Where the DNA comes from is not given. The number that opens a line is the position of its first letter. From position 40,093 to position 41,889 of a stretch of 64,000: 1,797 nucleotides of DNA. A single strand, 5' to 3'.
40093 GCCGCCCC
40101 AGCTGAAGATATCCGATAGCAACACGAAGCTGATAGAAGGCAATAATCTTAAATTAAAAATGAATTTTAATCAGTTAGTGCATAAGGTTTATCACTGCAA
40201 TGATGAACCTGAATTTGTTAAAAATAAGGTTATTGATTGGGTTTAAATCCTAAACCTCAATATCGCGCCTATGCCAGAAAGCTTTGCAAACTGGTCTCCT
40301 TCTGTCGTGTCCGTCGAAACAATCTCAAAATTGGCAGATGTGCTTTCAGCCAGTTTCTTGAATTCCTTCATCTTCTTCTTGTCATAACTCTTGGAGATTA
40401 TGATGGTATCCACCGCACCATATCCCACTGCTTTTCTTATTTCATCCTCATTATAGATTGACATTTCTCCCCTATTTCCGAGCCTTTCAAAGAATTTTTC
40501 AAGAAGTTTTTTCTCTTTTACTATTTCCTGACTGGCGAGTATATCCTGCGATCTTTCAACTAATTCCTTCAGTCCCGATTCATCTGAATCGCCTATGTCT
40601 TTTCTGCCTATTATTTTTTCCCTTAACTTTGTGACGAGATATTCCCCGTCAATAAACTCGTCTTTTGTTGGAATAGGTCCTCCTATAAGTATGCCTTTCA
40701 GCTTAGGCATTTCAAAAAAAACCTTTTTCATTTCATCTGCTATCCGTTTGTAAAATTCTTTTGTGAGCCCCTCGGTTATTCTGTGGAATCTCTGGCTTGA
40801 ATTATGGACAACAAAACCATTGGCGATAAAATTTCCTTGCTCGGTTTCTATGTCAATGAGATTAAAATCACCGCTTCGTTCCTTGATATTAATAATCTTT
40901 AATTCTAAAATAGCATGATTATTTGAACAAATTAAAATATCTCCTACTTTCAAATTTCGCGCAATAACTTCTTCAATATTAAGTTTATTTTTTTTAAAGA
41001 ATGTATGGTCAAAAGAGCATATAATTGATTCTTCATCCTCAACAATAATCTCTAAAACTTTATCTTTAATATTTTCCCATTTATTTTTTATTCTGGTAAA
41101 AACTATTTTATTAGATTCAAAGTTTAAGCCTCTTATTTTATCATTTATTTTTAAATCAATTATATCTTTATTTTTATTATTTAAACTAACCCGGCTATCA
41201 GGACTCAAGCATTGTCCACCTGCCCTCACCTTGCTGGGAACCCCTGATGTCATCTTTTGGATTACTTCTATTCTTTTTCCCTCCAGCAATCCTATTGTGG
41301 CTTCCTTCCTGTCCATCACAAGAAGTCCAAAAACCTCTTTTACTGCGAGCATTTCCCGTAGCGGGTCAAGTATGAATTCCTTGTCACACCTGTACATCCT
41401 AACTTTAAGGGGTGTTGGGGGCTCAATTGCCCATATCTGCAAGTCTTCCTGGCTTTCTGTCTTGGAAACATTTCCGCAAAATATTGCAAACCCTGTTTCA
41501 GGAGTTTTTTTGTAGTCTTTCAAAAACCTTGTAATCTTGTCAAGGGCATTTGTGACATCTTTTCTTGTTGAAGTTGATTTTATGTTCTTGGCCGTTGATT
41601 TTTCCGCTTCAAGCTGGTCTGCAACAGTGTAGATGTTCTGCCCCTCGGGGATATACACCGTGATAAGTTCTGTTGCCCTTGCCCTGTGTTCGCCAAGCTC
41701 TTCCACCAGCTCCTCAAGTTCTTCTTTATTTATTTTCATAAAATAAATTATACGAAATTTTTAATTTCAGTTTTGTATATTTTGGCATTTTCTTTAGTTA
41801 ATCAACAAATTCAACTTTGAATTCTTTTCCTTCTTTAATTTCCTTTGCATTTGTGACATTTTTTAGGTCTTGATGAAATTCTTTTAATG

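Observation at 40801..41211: Mini-intein inserted immediately after the catalytic GGQ motif of release factor aRF1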

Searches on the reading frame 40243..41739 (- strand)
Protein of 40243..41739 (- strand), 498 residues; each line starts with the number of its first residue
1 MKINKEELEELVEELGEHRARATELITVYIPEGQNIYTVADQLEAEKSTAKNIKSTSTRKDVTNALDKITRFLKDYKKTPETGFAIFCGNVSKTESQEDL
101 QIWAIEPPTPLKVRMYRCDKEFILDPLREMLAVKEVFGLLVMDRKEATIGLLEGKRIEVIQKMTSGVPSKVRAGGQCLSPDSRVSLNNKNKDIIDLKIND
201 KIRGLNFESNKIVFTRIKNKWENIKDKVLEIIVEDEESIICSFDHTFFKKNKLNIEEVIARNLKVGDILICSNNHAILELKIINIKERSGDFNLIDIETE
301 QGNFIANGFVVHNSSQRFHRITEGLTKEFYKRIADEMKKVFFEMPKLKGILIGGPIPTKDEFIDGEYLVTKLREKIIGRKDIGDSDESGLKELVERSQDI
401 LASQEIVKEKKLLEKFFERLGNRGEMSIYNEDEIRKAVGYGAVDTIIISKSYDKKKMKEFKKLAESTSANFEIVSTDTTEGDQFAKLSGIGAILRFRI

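Call 4: search_protein_families(library=pfam, proteins=[window:40243-41739:-], max_evalue=1)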
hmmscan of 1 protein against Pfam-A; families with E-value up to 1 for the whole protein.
window:40243-41739:- (498 aa): 9 families
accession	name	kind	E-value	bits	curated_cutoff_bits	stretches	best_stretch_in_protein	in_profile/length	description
PF03464.20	eRF1_2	-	1.4e-30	106.8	27.1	2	313-402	41-132/133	eRF1 domain 2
PF03465.20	eRF1_3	-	2.9e-19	69.9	25.8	1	406-498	1-106/106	eRF1 domain 3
PF03463.20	eRF1_1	-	1.2e-15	58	23.8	1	14-131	6-123/123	eRF1 domain 1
PF18854.6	baeRF_family10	-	5.7e-09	36.8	27.1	1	268-386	19-129/143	Bacterial archaeo-eukaryotic release factor family 10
PF14890.11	Intein_splicing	-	6.9e-08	32.9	35.8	2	191-271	13-94/155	Intein splicing domain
PF07591.16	PT-HINT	-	0.0015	19.2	27.7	1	191-299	9-119/137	Pretoxin HINT domain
PF18859.6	acVLRF1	-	0.0018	18.9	27.1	1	314-397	43-124/130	Actinobacteria/chloroflexi VLRF1 release factor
PF13525.12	YfiO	-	0.043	14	25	1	45-100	41-96/203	Outer membrane lipoprotein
PF07997.16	DUF1694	-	0.044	14.4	25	1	431-482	49-100/117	Protein of unknown function (DUF1694)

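Call 5: search_protein_families(library=ncbifam, proteins=[window:40243-41739:-], max_evalue=1)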
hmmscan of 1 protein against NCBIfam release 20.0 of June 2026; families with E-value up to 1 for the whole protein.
window:40243-41739:- (498 aa): 10 families
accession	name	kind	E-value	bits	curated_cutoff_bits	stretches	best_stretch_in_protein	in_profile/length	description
TIGR03676.1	aRF1_eRF1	equivalog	1.4e-114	383.1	234.7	3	5-177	2-174/403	peptide chain release factor aRF-1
TIGR00111.1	pelota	equivalog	3.5e-21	75.9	177.65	1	315-498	168-351/351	mRNA surveillance protein pelota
NF038136.1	rSAM_Rv_intein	exception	1.8e-08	33.8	700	2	278-316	299-337/574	intein-containing Rv2578c family radical SAM protein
NF038162.1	RtcB_rel_intein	exception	2.2e-06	25.9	1150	2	282-345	547-609/961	intein-containing RtcB family protein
TIGR01445.1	intein_Nterm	domain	0.00022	22.1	24.5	1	177-248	1-82/83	intein N-terminal splicing region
TIGR01443.1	intein_Cterm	domain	0.00084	19.5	15.6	1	296-314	4-24/24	intein C-terminal splicing region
NF033200.1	F430_CfbC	exception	0.0044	16.4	402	1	350-487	125-258/260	Ni-sirohydrochlorin a,c-diamide reductive cyclase ATP-dependent reductase subunit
NF011302.0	PRK14714.1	equivalog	0.0082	13.7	1791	1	196-285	977-1070/1350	DNA-directed DNA polymerase II large subunit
NF041024.1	acVLRF1_NCBI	exception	0.051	13.2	125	0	314-368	116-171/208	acVLRF1 family peptidyl-tRNA hydrolase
NF052289.1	Rv2629_fam_RHF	equivalog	0.093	11.9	320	1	316-455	157-293/357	Rv2629 family ribosome hibernation factor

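Call 9: find_homologous_proteins(query=window:40243-41739:-, max_evalue=1e-10)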
Query window:40243-41739:- (498 aa): 3406 proteins with E <= 1e-10 among 8000 candidates; the best 120 are listed.
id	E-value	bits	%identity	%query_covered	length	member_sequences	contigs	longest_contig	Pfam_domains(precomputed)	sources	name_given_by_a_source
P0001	0.0e+0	1079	100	100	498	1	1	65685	PF03465.21,PF03464.21,PF18854.7,PF14890.12,PF03463.21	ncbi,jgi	jgi:peptide subunit release factor 1 (eRF1)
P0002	8.7e-256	867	79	97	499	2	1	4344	PF03465.21,PF03464.21,PF18854.7,PF01079.26,PF14890.12,PF03463.21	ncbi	-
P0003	4.4e-232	789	72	100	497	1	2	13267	PF03465.21,PF03464.21,PF18854.7,PF14890.12,PF03463.21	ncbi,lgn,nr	ncbi:hypothetical protein HY212_03785 [Candidatus Pacearchaeota archaeon]|nr:hypothetical protein [C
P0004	8.0e-232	788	73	100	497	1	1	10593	PF03465.21,PF03464.21,PF18854.7,PF14890.12,PF03463.21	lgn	-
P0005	7.4e-230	781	90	43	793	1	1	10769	PF03465.21,PF03464.21,PF18854.7,PF14528.12,PF14890.12,PF03463.21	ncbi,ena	ncbi:MAG: LAGLIDADG family homing endonuclease [Nanoarchaeota archaeon]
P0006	2.5e-227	773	71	100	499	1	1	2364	PF03465.21,PF03464.21,PF18854.7,PF14890.12,PF03463.21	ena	-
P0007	1.2e-226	771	72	97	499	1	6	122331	PF03465.21,PF03464.21,PF18854.7,PF14890.12,PF03463.21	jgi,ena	-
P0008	4.3e-223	759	70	100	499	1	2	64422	PF07591.16,PF03465.21,PF03464.21,PF18854.7,PF14890.12,PF03463.21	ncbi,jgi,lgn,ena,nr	ncbi:MAG: hypothetical protein KKF48_00865 [Nanoarchaeota archaeon]|nr:hypothetical protein [Nanoarc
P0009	4.8e-223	759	69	100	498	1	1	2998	PF03465.21,PF03464.21,PF18854.7,PF14890.12,PF03463.21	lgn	-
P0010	1.2e-220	751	68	97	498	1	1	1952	PF03465.21,PF03464.21,PF18854.7,PF14890.12,PF03463.21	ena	-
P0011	4.1e-220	749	70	96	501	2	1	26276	PF03465.21,PF03464.21,PF18854.7,PF14890.12,PF03463.21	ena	-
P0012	1.6e-219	747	69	96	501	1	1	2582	PF03465.21,PF03464.21,PF18854.7,PF14890.12,PF03463.21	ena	-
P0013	7.6e-215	732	70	54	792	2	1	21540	PF03465.21,PF03464.21,PF18854.7,PF14528.12,PF14890.12,PF03463.21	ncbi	-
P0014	4.7e-213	726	79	45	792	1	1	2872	PF03465.21,PF03464.21,PF18854.7,PF14528.12,PF14890.12,PF03463.21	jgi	-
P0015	6.5e-213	726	67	99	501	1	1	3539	PF03465.21,PF03464.21,PF18854.7,PF14890.12,PF03463.21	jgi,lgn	jgi:peptide subunit release factor 1 (eRF1)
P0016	4.4e-207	706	66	97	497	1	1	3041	PF03465.21,PF03464.21,PF18854.7,PF14890.12,PF03463.21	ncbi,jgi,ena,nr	ncbi:MAG: hypothetical protein KKB31_00380 [Nanoarchaeota archaeon]|nr:hypothetical protein [Nanoarc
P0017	6.5e-205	699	65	97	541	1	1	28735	PF03465.21,PF03464.21,PF18854.7,PF14890.12,PF03463.21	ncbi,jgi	-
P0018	2.4e-204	697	65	97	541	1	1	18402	PF03465.21,PF03464.21,PF18854.7,PF14890.12,PF03463.21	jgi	-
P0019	5.3e-204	696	65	100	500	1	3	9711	PF03465.21,PF03464.21,PF18854.7,PF14890.12,PF03463.21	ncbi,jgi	-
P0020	3.4e-203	694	64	99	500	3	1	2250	PF03465.21,PF03464.21,PF18854.7,PF18859.7,PF14890.12,PF03463.21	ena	-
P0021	1.1e-202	692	65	100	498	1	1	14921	PF03465.21,PF03464.21,PF18854.7,PF14890.12,PF03463.21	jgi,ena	-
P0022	1.1e-201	689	64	100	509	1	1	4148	PF03465.21,PF03464.21,PF18854.7,PF01079.26,PF14890.12,PF03463.21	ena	-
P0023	1.8e-198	678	64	97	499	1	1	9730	PF03465.21,PF03464.21,PF18854.7,PF14890.12,PF03463.21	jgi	jgi:peptide subunit release factor 1 (eRF1)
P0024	4.3e-198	677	64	97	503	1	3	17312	PF03465.21,PF03464.21,PF18854.7,PF14890.12,PF03463.21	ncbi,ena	-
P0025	2.6e-197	674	63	97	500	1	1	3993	PF03465.21,PF03464.21,PF18854.7,PF01079.26,PF14890.12,PF03463.21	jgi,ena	-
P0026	6.9e-197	673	63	100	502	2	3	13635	PF03465.21,PF03464.21,PF18854.7,PF18859.7,PF01079.26,PF14890.12,PF03463.21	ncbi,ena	-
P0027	6.7e-196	670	64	96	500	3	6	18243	PF03465.21,PF03464.21,PF18854.7,PF14890.12,PF03463.21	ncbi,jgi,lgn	-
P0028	3.2e-195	667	64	97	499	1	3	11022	PF03465.21,PF03464.21,PF18854.7,PF14890.12,PF03463.21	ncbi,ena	ncbi:MAG: hypothetical protein AABW50_01980 [Nanoarchaeota archaeon]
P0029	4.0e-195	667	63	100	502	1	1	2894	PF03465.21,PF03464.21,PF18854.7,PF18859.7,PF14890.12,PF03463.21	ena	-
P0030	1.3e-194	665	64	97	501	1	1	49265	PF03465.21,PF03464.21,PF18854.7,PF01079.26,PF14890.12,PF03463.21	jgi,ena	-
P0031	1.7e-194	665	88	37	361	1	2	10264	PF03465.21,PF03464.21,PF18854.7,PF18859.7,PF03463.21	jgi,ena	-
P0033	1.6e-193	662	62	100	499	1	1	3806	PF07591.16,PF03465.21,PF03464.21,PF18854.7,PF01079.26,PF14890.12,PF03463.21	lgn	-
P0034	1.9e-192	658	62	100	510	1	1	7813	PF03465.21,PF03464.21,PF18854.7,PF14890.12,PF03463.21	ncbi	-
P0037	1.7e-190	652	62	96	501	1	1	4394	PF03465.21,PF03464.21,PF18854.7,PF14890.12,PF03463.21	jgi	-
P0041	1.6e-189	648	61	100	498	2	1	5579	PF03465.21,PF03464.21,PF18854.7,PF14890.12,PF03463.21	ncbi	-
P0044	4.6e-189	647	61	96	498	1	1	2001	PF07591.16,PF03465.21,PF03464.21,PF18854.7,PF01079.26,PF14890.12,PF03463.21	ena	-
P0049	2.6e-188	645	60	100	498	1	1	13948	PF03465.21,PF03464.21,PF18854.7,PF01079.26,PF14890.12,PF03463.21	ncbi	-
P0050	4.1e-188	644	62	100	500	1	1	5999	PF03465.21,PF03464.21,PF18854.7,PF18859.7,PF14890.12,PF03463.21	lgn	-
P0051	4.2e-188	644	63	97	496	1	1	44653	PF03465.21,PF03464.21,PF18854.7,PF14890.12,PF03463.21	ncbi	-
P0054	9.3e-188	643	62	97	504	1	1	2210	PF03465.21,PF03464.21,PF18854.7,PF14890.12,PF03463.21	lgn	-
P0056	3.5e-187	641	60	100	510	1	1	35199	PF03465.21,PF03464.21,PF18854.7,PF01079.26,PF14890.12,PF03463.21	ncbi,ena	-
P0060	1.1e-185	636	61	100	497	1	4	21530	PF03465.21,PF03464.21,PF18854.7,PF14890.12,PF03463.21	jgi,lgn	-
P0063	8.7e-185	633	55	68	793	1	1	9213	PF03465.21,PF03464.21,PF18854.7,PF14528.12,PF14890.12,PF03463.21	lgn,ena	-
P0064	8.8e-185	633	55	68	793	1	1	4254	PF03465.21,PF03464.21,PF18854.7,PF14528.12,PF14890.12,PF03463.21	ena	-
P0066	2.4e-184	631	63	54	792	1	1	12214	PF03465.21,PF03464.21,PF18854.7,PF14528.12,PF14890.12,PF03463.21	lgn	-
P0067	5.1e-184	630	61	96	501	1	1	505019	PF03465.21,PF03464.21,PF18854.7,PF14890.12,PF03463.21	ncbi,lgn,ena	-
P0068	8.1e-184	630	61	100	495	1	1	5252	PF03465.21,PF03464.21,PF18854.7,PF14890.12,PF03463.21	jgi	-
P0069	8.9e-184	630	60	97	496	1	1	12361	PF03465.21,PF03464.21,PF18854.7,PF14890.12,PF03463.21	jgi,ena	-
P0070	8.9e-184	630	60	100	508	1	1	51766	PF03465.21,PF03464.21,PF18854.7,PF01079.26,PF14890.12,PF03463.21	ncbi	-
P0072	1.6e-183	629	60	97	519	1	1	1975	PF03465.21,PF03464.21,PF18854.7,PF14890.12,PF03463.21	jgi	jgi:peptide subunit release factor 1 (eRF1)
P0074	2.7e-183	628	54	68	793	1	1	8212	PF03465.21,PF03464.21,PF18854.7,PF14528.12,PF14890.12,PF03463.21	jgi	-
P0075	3.5e-183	628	54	68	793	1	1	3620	PF03465.21,PF03464.21,PF18854.7,PF14528.12,PF14890.12,PF03463.21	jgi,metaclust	metaclust:\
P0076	5.8e-183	627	61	96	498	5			PF03465.21,PF03464.21,PF18854.7,PF14890.12,PF03463.21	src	-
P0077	1.3e-182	626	54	68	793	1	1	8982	PF03465.21,PF03464.21,PF18854.7,PF14528.12,PF14890.12,PF03463.21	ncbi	-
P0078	1.8e-182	625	58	100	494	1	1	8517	PF03465.21,PF03464.21,PF18854.7,PF14890.12,PF03463.21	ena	-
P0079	2.2e-182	625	70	45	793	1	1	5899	PF03465.21,PF03464.21,PF18854.7,PF14528.12,PF14890.12,PF03463.21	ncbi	-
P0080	6.7e-182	623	53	65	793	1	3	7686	PF03465.21,PF03464.21,PF18854.7,PF14528.12,PF14890.12,PF03463.21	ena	-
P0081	1.2e-181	623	64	46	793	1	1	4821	PF03465.21,PF03464.21,PF18854.7,PF14528.12,PF14890.12,PF03463.21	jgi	-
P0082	2.6e-181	621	70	45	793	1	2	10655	PF03465.21,PF03464.21,PF18854.7,PF14528.12,PF14890.12,PF03463.21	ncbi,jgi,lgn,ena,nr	ncbi:hypothetical protein DRN69_01390 [Candidatus Pacearchaeota archaeon]|nr:MAG: hypothetical prote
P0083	3.7e-181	621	64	51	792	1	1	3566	PF03465.21,PF03464.21,PF18854.7,PF14528.12,PF14890.12,PF03463.21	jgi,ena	-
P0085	4.5e-180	617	60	96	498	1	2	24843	PF03465.21,PF03464.21,PF18854.7,PF14890.12,PF03463.21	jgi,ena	-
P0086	9.1e-180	616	64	49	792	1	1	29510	PF03465.21,PF03464.21,PF18854.7,PF14528.12,PF14890.12,PF03463.21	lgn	-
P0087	1.3e-179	616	50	67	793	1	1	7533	PF03465.21,PF03464.21,PF18854.7,PF14528.12,PF14890.12,PF03463.21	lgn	-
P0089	3.0e-179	615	69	41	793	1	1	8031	PF03465.21,PF03464.21,PF18854.7,PF14528.12,PF14890.12,PF03463.21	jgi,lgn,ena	-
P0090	8.8e-179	613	71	43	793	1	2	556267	PF03465.21,PF03464.21,PF18854.7,PF14528.12,PF14890.12,PF03463.21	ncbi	-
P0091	1.0e-178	613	62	54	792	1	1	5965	PF03465.21,PF03464.21,PF18854.7,PF14528.12,PF14890.12,PF03463.21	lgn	-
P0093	1.9e-177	609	57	100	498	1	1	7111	PF07591.16,PF03465.21,PF03464.21,PF18854.7,PF18859.7,PF14890.12,PF03463.21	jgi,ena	-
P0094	1.9e-177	609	51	65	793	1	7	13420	PF03465.21,PF03464.21,PF18854.7,PF14528.12,PF14890.12,PF03463.21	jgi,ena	-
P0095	2.6e-177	608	58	55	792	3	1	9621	PF03465.21,PF03464.21,PF18854.7,PF14528.12,PF14890.12,PF03463.21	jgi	-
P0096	4.6e-177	607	60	100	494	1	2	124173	PF03465.21,PF03464.21,PF18854.7,PF14890.12,PF03463.21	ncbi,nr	ncbi:MAG TPA: hypothetical protein VJ438_04055 [Candidatus Nanoarchaeia archaeon]|nr:hypothetical pr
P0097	6.0e-177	607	59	54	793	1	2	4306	PF03465.21,PF03464.21,PF18854.7,PF14528.12,PF14890.12,PF03463.21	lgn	-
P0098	1.0e-176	606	67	45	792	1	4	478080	PF03465.21,PF03464.21,PF18854.7,PF14528.12,PF14890.12,PF03463.21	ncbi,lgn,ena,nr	ncbi:hypothetical protein KAI04_01050 [Candidatus Pacearchaeota archaeon]|nr:hypothetical protein [C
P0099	1.2e-176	606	66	45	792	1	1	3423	PF03465.21,PF03464.21,PF18854.7,PF14528.12,PF14890.12,PF03463.21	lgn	-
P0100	1.2e-176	606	66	45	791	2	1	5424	PF03465.21,PF03464.21,PF18854.7,PF14528.12,PF18859.7,PF14890.12,PF03463.21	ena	-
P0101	1.6e-176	606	61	54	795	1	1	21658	PF03465.21,PF03464.21,PF18854.7,PF14528.12,PF14890.12,PF03463.21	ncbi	-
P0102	2.2e-176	605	67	45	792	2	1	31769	PF03465.21,PF03464.21,PF18854.7,PF14528.12,PF14890.12,PF03463.21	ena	-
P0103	2.8e-176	605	64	46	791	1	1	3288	PF03465.21,PF03464.21,PF18854.7,PF14528.12,PF14890.12,PF03463.21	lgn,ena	-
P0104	2.9e-176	605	74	41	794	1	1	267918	PF03465.21,PF03464.21,PF18854.7,PF14528.12,PF14890.12,PF03463.21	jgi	jgi:peptide subunit release factor 1 (eRF1)/uncharacterized pyridoxamine 5'-phosphate oxidase family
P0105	3.0e-176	605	54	100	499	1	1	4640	PF07591.16,PF03465.21,PF03464.21,PF18854.7,PF14890.12,PF03463.21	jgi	jgi:peptide subunit release factor 1 (eRF1)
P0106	3.4e-176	605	68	43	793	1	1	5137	PF03465.21,PF03464.21,PF18854.7,PF14528.12,PF14890.12,PF03463.21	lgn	-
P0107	4.3e-176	604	72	41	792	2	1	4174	PF03465.21,PF03464.21,PF18854.7,PF14528.12,PF14890.12,PF03463.21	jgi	-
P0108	7.7e-176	603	56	54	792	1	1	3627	PF03465.21,PF03464.21,PF18854.7,PF14528.12,PF14890.12,PF03463.21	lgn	-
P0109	1.7e-175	602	58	100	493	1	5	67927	PF03465.21,PF03464.21,PF18854.7,PF01079.26,PF14890.12,PF03463.21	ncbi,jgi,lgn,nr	ncbi:hypothetical protein FJZ19_01280 [Candidatus Pacearchaeota archaeon]|nr:hypothetical protein [C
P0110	1.8e-175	602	69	45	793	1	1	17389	PF03465.21,PF03464.21,PF18854.7,PF14528.12,PF14890.12,PF03463.21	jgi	-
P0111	2.1e-175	602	66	45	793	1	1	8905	PF03465.21,PF03464.21,PF18854.7,PF14528.12,PF14890.12,PF03463.21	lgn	-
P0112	2.3e-175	602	58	54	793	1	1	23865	PF03465.21,PF03464.21,PF18854.7,PF14528.12,PF14890.12,PF03463.21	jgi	-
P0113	2.4e-175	602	67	45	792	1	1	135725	PF03465.21,PF03464.21,PF18854.7,PF14528.12,PF14890.12,PF03463.21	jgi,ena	-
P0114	8.2e-175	600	67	45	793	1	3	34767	PF03465.21,PF03464.21,PF18854.7,PF14528.12,PF14890.12,PF03463.21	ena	-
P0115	9.0e-175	600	52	68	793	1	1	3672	PF03465.21,PF03464.21,PF18854.7,PF14528.12,PF14890.12,PF03463.21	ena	-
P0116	9.5e-175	600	58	100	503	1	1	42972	PF03465.21,PF03464.21,PF18854.7,PF01079.26,PF14890.12,PF03463.21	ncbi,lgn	-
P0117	2.1e-174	599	59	100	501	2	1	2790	PF03465.21,PF03464.21,PF18854.7,PF14890.12,PF03463.21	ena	-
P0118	2.2e-174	599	61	50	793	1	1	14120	PF03465.21,PF03464.21,PF18854.7,PF14528.12,PF14890.12,PF03463.21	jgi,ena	-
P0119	2.2e-174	599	50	68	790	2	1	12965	PF03465.21,PF03464.21,PF18854.7,PF14528.12,PF14890.12,PF03463.21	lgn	-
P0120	2.5e-174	598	58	54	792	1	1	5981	PF03465.21,PF03464.21,PF18854.7,PF14528.12,PF14890.12,PF03463.21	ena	-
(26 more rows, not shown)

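Call 25: list_cluster_members(proteins=[P0001, P0005, P0031])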
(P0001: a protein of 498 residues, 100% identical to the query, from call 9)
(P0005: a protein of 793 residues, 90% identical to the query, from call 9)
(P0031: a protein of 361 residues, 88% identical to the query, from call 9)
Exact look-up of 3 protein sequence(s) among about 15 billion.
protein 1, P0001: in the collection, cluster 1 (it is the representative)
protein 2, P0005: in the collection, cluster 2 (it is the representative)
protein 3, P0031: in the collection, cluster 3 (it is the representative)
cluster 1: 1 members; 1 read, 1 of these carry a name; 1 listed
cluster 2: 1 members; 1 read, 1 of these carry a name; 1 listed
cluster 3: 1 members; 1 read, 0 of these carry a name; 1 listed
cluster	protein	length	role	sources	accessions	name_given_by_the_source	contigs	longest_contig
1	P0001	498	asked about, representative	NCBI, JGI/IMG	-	peptide subunit release factor 1 (eRF1)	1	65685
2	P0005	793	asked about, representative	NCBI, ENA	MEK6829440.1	MAG: LAGLIDADG family homing endonuclease [Nanoarchaeota archaeon]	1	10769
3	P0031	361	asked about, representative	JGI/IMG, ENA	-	-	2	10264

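Call 47: find_encoding_contigs(protein=P0005, flank=5000, max_places=2)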
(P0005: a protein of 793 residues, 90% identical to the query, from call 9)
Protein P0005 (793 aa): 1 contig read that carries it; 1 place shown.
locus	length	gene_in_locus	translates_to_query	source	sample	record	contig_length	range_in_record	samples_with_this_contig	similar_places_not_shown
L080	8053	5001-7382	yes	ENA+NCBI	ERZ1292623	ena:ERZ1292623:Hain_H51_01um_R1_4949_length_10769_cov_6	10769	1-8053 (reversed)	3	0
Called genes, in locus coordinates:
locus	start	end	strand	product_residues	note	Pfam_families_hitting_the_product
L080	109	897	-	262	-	PF01656:CbiA, PF06564:CBP_BcsQ, PF09140:MipZ (faint), PF10609:ParA, PF13614:AAA_31, PF13500:AAA_26, PF00142:Fer4_NifH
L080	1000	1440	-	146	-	-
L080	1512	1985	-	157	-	-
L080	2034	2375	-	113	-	PF01849:NAC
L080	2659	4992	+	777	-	PF00133:tRNA-synt_1, PF09334:tRNA-synt_1g, PF01406:tRNA-synt_1e, PF09334:tRNA-synt_1g, PF08264:Anticodon_1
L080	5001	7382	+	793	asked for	PF03463:eRF1_1, PF18854:baeRF_family10 (faint), PF03464:eRF1_2, PF14890:Intein_splicing, PF14528:LAGLIDADG_3, PF03464:eRF1_2, PF03465:eRF1_3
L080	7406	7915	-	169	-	PF10096:DUF2334 (weak)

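Call 48: find_encoding_contigs(protein=P0031, flank=5000, max_places=2)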
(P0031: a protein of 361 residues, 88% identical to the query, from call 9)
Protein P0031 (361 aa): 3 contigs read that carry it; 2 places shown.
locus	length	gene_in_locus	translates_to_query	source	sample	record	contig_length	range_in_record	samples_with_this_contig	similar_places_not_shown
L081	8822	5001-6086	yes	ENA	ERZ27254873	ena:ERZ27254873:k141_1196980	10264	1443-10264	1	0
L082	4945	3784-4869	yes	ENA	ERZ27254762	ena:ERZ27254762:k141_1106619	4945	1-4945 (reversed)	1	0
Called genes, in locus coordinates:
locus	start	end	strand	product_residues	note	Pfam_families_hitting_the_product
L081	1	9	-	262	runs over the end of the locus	PF01656:CbiA, PF06564:CBP_BcsQ, PF09140:MipZ (faint), PF10609:ParA, PF13614:AAA_31, PF13500:AAA_26, PF00142:Fer4_NifH (weak)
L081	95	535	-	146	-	-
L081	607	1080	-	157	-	-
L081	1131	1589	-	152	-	-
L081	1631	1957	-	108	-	PF01849:NAC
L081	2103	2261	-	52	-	PF03911:Sec61_beta (weak)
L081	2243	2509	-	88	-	-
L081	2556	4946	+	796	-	PF00133:tRNA-synt_1, PF09334:tRNA-synt_1g, PF01406:tRNA-synt_1e (weak), PF08264:Anticodon_1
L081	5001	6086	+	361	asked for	PF03463:eRF1_1, PF18854:baeRF_family10, PF03464:eRF1_2, PF18859:acVLRF1, PF03465:eRF1_3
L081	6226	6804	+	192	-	PF04079:SMC_ScpB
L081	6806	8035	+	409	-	PF13506:Glyco_transf_21, PF00535:Glycos_transf_2, PF10111:Glyco_tranf_2_2, PF13641:Glyco_tranf_2_3, PF13632:Glyco_trans_2_3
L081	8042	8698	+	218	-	-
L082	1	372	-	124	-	?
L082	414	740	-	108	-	PF01849:NAC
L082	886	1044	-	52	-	PF03911:Sec61_beta (weak)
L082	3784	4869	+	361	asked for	PF03463:eRF1_1, PF18854:baeRF_family10, PF03464:eRF1_2, PF18859:acVLRF1, PF03465:eRF1_3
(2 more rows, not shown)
